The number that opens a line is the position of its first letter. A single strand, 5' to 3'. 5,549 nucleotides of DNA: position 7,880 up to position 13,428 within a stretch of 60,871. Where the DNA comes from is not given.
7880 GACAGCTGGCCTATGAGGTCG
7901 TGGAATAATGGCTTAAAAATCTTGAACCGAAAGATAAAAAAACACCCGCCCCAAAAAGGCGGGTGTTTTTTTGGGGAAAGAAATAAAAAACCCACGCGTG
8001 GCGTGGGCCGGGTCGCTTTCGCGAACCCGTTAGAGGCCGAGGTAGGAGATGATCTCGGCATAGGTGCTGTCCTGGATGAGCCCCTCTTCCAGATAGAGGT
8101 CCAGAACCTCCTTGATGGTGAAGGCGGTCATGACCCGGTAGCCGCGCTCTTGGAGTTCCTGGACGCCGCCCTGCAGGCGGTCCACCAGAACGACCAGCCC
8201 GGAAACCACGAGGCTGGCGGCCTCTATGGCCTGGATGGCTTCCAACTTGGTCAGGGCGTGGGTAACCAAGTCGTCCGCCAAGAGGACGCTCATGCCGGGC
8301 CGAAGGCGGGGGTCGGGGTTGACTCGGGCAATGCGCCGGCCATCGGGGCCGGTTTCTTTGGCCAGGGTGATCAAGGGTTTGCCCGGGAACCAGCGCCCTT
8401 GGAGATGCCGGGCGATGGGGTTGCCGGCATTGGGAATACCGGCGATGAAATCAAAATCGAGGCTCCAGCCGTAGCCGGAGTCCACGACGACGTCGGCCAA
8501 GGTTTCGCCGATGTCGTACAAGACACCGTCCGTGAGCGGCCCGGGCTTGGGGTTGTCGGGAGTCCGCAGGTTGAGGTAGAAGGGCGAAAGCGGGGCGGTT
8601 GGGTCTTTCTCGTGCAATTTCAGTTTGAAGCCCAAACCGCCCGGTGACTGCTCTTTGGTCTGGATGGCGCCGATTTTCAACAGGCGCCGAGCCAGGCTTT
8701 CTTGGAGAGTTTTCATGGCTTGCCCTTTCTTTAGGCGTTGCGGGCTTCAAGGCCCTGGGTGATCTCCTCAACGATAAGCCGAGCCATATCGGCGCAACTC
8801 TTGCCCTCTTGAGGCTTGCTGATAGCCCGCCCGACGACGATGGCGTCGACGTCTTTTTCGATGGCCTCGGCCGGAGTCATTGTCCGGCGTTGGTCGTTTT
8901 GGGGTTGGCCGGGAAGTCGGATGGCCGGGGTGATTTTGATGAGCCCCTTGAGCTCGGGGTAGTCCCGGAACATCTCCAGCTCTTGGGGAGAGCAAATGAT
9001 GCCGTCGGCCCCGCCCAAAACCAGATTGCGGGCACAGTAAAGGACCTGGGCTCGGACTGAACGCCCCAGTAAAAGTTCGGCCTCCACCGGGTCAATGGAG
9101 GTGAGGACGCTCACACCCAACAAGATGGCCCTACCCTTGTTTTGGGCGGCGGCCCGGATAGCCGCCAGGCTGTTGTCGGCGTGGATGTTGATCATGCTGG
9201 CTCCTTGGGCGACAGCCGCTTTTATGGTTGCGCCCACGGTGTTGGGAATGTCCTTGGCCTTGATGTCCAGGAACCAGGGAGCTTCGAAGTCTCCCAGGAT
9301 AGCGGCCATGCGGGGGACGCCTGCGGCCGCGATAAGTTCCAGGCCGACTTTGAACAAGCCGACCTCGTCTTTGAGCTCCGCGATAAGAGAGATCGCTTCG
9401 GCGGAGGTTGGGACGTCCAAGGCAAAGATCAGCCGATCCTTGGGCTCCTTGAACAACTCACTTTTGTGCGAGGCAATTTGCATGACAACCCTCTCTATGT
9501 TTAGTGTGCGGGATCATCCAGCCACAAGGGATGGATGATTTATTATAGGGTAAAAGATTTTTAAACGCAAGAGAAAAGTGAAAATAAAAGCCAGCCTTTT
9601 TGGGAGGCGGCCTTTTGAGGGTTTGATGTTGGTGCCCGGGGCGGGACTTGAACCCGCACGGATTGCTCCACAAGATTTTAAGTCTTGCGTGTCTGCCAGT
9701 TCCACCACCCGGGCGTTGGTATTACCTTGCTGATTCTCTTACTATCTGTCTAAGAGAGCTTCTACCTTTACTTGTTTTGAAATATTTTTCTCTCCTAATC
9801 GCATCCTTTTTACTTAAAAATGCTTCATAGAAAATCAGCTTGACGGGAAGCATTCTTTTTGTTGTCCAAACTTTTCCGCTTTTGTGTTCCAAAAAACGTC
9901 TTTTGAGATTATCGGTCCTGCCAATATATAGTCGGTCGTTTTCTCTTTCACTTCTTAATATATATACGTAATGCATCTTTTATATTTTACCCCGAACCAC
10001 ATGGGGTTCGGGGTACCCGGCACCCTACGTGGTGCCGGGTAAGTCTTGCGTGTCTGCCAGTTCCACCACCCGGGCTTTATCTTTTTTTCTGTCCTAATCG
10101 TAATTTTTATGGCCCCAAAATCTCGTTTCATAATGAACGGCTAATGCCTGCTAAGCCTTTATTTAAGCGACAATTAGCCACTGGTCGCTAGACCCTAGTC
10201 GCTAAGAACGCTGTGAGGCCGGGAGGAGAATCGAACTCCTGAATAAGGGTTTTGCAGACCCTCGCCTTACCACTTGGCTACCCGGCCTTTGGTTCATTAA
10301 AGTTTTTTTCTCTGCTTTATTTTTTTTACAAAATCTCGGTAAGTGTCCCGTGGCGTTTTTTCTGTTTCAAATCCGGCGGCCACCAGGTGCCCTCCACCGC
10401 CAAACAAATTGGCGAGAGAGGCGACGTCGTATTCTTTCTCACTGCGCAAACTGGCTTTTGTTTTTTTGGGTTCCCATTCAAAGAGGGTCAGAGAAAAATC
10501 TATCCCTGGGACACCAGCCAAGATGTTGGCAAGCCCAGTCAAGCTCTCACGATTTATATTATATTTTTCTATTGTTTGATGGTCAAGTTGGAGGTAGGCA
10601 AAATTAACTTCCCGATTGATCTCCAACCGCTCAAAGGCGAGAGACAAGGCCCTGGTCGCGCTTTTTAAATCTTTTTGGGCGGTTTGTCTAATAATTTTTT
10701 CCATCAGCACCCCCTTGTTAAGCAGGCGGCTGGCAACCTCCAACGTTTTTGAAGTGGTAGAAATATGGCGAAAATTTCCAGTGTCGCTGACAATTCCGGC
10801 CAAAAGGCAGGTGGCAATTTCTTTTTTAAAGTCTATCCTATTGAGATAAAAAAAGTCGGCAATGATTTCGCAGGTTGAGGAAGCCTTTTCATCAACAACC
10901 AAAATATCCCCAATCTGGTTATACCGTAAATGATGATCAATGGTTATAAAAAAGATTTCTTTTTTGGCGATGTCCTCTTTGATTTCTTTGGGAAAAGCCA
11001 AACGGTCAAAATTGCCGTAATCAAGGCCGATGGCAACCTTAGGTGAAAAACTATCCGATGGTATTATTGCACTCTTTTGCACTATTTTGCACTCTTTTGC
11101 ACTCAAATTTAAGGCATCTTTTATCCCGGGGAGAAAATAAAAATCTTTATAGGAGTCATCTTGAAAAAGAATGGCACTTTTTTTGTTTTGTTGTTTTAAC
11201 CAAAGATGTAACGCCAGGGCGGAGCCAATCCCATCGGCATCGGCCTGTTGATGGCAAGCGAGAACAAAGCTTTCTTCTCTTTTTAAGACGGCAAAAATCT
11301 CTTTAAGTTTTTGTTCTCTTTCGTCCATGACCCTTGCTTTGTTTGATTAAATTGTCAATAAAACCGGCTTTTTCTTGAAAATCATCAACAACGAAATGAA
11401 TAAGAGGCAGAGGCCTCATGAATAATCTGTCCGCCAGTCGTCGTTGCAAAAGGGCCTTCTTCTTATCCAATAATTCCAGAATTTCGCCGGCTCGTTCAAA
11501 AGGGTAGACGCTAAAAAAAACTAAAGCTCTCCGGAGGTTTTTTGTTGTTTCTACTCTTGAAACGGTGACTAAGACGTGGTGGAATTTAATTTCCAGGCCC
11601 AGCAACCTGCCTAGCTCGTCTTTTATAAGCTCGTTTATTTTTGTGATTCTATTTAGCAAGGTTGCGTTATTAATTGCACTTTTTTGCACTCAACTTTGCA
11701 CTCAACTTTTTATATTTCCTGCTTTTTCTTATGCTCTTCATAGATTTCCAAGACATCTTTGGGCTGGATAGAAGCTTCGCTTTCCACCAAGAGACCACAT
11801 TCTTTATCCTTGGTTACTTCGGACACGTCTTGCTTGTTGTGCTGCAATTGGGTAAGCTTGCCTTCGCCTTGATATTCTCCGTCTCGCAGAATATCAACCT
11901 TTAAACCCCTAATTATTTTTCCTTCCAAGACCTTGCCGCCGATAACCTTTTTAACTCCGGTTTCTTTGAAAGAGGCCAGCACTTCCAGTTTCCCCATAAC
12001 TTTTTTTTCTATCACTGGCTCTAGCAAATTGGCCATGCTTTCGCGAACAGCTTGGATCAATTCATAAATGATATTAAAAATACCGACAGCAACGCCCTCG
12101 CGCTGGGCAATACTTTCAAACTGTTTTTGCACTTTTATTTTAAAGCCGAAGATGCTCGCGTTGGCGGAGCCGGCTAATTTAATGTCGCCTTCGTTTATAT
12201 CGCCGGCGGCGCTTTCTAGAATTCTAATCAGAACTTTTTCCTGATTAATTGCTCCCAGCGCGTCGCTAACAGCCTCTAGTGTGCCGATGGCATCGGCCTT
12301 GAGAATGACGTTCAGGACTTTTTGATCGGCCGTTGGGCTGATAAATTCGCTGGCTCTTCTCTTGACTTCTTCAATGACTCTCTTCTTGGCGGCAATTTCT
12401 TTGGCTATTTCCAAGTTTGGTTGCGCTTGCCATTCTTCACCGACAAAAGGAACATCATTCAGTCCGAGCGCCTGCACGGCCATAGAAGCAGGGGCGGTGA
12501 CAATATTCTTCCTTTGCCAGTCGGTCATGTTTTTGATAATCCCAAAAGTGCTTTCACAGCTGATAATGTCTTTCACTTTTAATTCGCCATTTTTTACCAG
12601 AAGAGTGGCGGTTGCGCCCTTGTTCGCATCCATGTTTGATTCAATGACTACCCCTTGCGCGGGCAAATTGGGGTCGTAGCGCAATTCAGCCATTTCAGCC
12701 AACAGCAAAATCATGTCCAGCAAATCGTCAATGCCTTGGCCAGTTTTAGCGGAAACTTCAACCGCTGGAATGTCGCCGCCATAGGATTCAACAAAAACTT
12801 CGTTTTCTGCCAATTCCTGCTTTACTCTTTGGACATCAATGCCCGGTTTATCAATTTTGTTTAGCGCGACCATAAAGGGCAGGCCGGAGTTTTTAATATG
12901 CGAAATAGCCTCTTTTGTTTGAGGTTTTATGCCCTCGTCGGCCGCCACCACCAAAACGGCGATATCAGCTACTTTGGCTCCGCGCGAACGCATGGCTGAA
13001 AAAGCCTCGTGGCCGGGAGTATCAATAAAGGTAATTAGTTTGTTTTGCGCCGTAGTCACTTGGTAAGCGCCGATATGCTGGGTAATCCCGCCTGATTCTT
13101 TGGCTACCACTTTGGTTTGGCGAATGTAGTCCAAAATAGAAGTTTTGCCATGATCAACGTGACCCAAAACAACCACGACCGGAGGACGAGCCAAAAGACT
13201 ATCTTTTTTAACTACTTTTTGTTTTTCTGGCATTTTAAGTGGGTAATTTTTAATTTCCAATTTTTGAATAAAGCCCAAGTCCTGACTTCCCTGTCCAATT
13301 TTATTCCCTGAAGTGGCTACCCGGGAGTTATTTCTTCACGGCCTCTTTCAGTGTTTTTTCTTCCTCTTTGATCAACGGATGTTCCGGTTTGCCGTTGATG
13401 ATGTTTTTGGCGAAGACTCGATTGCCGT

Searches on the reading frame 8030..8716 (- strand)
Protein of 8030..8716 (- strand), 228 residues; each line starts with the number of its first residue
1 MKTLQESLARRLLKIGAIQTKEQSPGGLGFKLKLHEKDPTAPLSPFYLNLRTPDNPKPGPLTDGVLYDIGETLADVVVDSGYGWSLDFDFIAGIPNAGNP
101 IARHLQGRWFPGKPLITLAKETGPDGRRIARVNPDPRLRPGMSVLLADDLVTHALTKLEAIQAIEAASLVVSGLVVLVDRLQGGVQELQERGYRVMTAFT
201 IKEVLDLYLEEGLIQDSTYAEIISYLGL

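Call 29: search_protein_families(library=ncbifam, proteins=[window:8030-8716:-], max_evalue=1)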
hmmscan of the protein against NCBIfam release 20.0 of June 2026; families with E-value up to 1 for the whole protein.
window:8030-8716:- (228 aa): 14 families
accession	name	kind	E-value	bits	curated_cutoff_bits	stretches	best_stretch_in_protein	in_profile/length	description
NF004034.0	PRK05500.1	equivalog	8.5e-13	47.7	656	1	85-222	342-474/478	bifunctional orotidine-5'-phosphate decarboxylase/orotate phosphoribosyltransferase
NF010382.0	PRK13809.1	equivalog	1.5e-11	44.1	208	1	138-218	115-195/210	orotate phosphoribosyltransferase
NF001729.0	PRK00455.1-3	equivalog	1e-07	31.6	245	1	87-226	77-213/231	orotate phosphoribosyltransferase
TIGR00336.1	pyrE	equivalog_domain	1.8e-07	31.1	106.8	1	85-203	52-172/173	orotate phosphoribosyltransferase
TIGR01367.1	pyrE_Therm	equivalog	9.3e-05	22.1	150.25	1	137-185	101-149/187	orotate phosphoribosyltransferase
NF006671.0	PRK09219.1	equivalog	0.00047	19.7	177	1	141-204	117-181/192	xanthine phosphoribosyltransferase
TIGR01744.1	XPRTase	equivalog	0.0014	18.3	164.45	1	143-203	119-180/191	xanthine phosphoribosyltransferase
NF040646.1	HPT_Archaea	equivalog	0.0081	15.8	200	1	141-201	114-174/184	hypoxanthine/guanine phosphoribosyltransferase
NF002620.0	PRK02277.1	subfamily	0.01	15.5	115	1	66-188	69-186/201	orotate phosphoribosyltransferase-like protein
NF002634.0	PRK02304.1-3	equivalog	0.012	15.3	170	1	138-199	115-177/182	adenine phosphoribosyltransferase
NF006328.0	PRK08558.1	equivalog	0.017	14.7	184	1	126-192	161-227/238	adenine phosphoribosyltransferase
NF002635.0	PRK02304.1-4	subfamily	0.021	14.4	146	1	140-202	114-175/188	adenine phosphoribosyltransferase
NF045507.1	transregGfcR_Halo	equivalog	0.047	13.2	300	0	145-188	157-198/215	transcriptional regulator GfcR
NF002633.0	PRK02304.1-2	equivalog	0.094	12.5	224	1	138-197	108-168/172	adenine phosphoribosyltransferase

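Call 95: find_encoding_contigs(protein=window:8030-8716:-, flank=5000, max_places=5)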
Protein window:8030-8716:- (228 aa): 10 contigs read that carry it; 5 places shown.
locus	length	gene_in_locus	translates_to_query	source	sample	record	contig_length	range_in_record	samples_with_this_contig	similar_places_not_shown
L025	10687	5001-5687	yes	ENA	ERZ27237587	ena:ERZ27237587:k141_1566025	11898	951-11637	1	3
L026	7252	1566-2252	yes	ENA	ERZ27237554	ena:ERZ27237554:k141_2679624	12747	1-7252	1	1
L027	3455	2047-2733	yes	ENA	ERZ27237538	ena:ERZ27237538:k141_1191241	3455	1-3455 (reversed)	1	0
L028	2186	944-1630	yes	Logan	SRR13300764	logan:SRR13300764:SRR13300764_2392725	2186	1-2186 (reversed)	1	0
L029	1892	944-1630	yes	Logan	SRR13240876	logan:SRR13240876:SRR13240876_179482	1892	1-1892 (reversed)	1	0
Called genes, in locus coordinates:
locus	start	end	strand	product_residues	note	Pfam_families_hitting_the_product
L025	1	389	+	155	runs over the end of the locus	PF14584:DUF4446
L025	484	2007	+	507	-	PF00009:GTP_EFTU, PF00071:Ras (weak), PF01926:MMR_HSR1, PF22042:EF-G_D2, PF11987:IF-2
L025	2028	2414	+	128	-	PF02033:RBFA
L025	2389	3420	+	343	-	PF01368:DHH, PF02272:DHHA1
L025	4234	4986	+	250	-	PF00215:OMPdecase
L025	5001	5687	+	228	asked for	-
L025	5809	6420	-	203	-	-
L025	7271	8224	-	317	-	PF02899:Phage_int_SAM_1, PF00589:Phage_integrase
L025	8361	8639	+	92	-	PF00312:Ribosomal_S15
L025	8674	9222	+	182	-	PF01936:NYN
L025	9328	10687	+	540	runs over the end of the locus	?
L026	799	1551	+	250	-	PF00215:OMPdecase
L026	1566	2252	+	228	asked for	-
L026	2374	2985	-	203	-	-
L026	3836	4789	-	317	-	PF02899:Phage_int_SAM_1, PF00589:Phage_integrase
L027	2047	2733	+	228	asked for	-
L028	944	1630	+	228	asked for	-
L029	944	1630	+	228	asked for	-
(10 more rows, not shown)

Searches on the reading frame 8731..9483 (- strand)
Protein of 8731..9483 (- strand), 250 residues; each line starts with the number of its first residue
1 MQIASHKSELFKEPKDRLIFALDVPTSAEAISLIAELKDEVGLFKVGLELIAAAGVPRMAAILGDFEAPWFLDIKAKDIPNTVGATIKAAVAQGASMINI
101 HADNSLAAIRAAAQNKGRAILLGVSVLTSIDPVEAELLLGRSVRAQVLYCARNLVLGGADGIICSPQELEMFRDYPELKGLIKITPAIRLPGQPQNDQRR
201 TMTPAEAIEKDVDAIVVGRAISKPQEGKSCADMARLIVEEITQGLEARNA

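Call 29: search_protein_families(library=ncbifam, proteins=[window:8731-9483:-], max_evalue=1)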
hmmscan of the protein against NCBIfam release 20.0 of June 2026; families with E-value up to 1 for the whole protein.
window:8731-9483:- (250 aa): 6 families
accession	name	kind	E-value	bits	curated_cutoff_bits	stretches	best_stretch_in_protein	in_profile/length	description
NF001273.0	PRK00230.1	equivalog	4.5e-51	173.5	193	1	14-230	3-221/233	orotidine-5'-phosphate decarboxylase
TIGR01740.1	pyrF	equivalog_domain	3.3e-36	125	92.3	1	18-227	1-208/216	orotidine-5'-phosphate decarboxylase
NF010386.0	PRK13813.1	equivalog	1.5e-23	83.6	208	1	15-231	4-206/216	orotidine 5'-phosphate decarboxylase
TIGR03128.2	RuMP_HxlA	equivalog_domain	4.3e-05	23.3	200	1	20-121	3-105/205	3-hexulose-6-phosphate synthase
NF041755.1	RuMP_HxlAB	equivalog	0.0067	15.4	500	1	18-118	6-108/391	bifunctional 3-hexulose-6-phosphate synthase/6-phospho-3-hexuloisomerase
NF009832.1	PRK13306.1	subfamily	0.014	14.9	250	1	18-113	5-98/215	3-dehydro-L-gulonate-6-phosphate decarboxylase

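Call 94: find_encoding_contigs(protein=window:8731-9483:-, flank=5000, max_places=4)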
Protein window:8731-9483:- (250 aa): no gene with exactly this product is on record in the collection.
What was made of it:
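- Tried and rejected: The exact look-up of the pyrF-like protein was not on record under that start codon (call 94).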

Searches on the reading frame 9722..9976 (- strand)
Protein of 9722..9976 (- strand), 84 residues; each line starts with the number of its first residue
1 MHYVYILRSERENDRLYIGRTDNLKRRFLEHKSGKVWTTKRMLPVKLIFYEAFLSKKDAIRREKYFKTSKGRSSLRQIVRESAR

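Call 99: search_protein_families(library=pfam, proteins=[window:9722-9976:-], max_evalue=0.001)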
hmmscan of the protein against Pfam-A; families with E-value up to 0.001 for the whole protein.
window:9722-9976:- (84 aa): 2 families
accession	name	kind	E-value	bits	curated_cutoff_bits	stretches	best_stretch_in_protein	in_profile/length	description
PF01541.30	GIY-YIG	-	6.3e-16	58.9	22.6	1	1-72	1-74/78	GIY-YIG catalytic domain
PF10544.15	T5orf172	-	7.1e-05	23.7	20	1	3-49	2-46/101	T5orf172 domain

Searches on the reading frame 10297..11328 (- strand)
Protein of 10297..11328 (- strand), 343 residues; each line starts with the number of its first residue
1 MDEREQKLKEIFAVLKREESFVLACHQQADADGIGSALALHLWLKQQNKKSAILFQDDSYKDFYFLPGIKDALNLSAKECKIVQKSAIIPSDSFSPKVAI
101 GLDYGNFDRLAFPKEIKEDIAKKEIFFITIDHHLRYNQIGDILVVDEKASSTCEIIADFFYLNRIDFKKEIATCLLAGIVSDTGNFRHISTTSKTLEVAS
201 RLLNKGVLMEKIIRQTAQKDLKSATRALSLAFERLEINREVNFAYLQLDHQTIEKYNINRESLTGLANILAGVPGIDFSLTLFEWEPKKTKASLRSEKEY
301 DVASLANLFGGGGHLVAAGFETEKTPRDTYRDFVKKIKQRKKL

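Call 57: search_protein_families(library=pfam, proteins=[window:10297-11328:-], max_evalue=0.00001)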
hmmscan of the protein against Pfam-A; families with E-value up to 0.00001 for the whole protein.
window:10297-11328:- (343 aa): 2 families
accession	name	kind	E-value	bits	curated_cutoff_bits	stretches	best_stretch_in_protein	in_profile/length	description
PF01368.27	DHH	-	1.7e-16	61.1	28.1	1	22-179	3-125/125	DHH family, N-terminal domain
PF02272.25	DHHA1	-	1.2e-08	35.8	25.9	1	242-339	3-98/102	DHHA1 domain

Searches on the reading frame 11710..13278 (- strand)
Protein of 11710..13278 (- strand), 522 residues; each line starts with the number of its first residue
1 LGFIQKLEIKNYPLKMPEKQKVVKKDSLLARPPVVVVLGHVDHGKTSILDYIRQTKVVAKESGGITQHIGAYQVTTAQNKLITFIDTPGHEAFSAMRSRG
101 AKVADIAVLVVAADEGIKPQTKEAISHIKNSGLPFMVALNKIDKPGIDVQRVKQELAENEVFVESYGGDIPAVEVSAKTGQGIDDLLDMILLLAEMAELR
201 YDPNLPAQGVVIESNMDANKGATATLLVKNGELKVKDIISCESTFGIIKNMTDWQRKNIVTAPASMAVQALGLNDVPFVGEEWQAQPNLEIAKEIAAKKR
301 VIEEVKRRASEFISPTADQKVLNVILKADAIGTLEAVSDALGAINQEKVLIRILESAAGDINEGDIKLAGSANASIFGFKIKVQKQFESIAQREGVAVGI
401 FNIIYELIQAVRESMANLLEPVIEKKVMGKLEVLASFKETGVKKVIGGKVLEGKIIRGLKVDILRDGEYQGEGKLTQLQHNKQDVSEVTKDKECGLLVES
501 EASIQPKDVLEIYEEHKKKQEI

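Call 57: search_protein_families(library=pfam, proteins=[window:11710-13278:-], max_evalue=0.00001)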
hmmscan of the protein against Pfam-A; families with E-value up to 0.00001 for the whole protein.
window:11710-13278:- (522 aa): 5 families
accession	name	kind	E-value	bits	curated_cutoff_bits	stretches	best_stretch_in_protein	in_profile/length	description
PF00009.33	GTP_EFTU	-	8.4e-38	130.3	26.5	1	35-193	6-185/188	Elongation factor Tu GTP binding domain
PF11987.13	IF-2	-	7.9e-26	90.7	27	1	306-411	9-116/117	Translation-initiation factor 2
PF22042.2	EF-G_D2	-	4.9e-14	52.6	27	1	206-282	1-80/84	Elongation factor G domain 2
PF01926.29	MMR_HSR1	-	1.8e-11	44.6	21.9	1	35-141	2-113/113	50S ribosome-binding GTPase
PF00071.28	Ras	-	4.3e-07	30.1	21.6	1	35-190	2-156/162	Ras family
